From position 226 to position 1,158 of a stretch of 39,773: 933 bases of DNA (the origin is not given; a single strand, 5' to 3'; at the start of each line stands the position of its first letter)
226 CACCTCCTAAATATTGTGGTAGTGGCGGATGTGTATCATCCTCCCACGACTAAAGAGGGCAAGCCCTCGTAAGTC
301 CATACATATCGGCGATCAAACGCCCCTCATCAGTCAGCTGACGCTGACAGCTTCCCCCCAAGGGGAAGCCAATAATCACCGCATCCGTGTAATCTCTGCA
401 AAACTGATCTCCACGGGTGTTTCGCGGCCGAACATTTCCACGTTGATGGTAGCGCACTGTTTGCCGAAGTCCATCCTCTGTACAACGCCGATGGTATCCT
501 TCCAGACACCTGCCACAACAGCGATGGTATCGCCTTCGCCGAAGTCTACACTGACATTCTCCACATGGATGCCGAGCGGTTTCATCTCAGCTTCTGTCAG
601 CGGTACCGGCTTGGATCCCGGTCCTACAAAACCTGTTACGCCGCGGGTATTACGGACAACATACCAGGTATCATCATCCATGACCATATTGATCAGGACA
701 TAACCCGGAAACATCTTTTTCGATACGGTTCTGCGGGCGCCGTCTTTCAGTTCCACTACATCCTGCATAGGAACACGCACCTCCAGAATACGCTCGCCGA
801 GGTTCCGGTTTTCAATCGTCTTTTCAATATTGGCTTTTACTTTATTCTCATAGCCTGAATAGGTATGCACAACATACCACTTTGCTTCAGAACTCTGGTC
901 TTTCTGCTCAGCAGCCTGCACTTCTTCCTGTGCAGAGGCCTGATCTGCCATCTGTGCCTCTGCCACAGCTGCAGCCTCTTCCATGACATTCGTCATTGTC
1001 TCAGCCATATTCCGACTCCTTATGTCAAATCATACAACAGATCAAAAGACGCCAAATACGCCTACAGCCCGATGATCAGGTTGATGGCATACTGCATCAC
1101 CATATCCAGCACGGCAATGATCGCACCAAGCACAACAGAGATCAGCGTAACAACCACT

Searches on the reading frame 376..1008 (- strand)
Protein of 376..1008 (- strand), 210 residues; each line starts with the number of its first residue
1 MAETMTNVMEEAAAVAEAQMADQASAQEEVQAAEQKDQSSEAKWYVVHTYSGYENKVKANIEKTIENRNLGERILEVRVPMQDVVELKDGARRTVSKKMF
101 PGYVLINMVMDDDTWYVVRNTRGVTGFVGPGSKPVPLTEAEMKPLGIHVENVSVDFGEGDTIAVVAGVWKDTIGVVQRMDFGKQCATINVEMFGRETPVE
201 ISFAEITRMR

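Call 8: search_protein_families(library=pfam, proteins=[window:376-1008:-], max_evalue=0.001)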
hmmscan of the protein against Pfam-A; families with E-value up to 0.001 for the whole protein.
window:376-1008:- (210 aa): 1 family
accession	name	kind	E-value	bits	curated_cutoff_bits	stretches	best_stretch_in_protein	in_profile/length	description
PF02357.24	NusG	-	2.1e-32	111.9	22.2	1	43-143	2-90/93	Transcription termination factor nusG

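Call 75: search_protein_families(library=ncbifam, proteins=[window:376-1008:-], max_evalue=0.001)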
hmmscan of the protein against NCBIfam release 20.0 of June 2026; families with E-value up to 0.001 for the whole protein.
window:376-1008:- (210 aa): 6 families
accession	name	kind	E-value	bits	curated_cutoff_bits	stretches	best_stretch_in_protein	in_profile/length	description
TIGR00922.1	nusG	equivalog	2.7e-48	164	135.7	1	44-207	1-170/172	transcription termination/antitermination protein NusG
TIGR01956.2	NusG_myco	equivalog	2.9e-37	128.6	150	3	89-145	76-135/239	transcription termination/antitermination protein NusG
NF033641.1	antiterm_LoaP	exception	1.5e-25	90.3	125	1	44-204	1-162/166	antiterminator LoaP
TIGR01955.1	RfaH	equivalog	2.8e-18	66.4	144.5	1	63-205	11-157/159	transcription/translation regulatory transformer protein RfaH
NF006534.0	PRK09014.1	equivalog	3.4e-10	40.1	124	1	68-202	19-155/162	transcription/translation regulatory transformer protein RfaH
NF033644.1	antiterm_UpxY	subfamily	3.7e-10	40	100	1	44-192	1-150/164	UpxY family transcription antiterminator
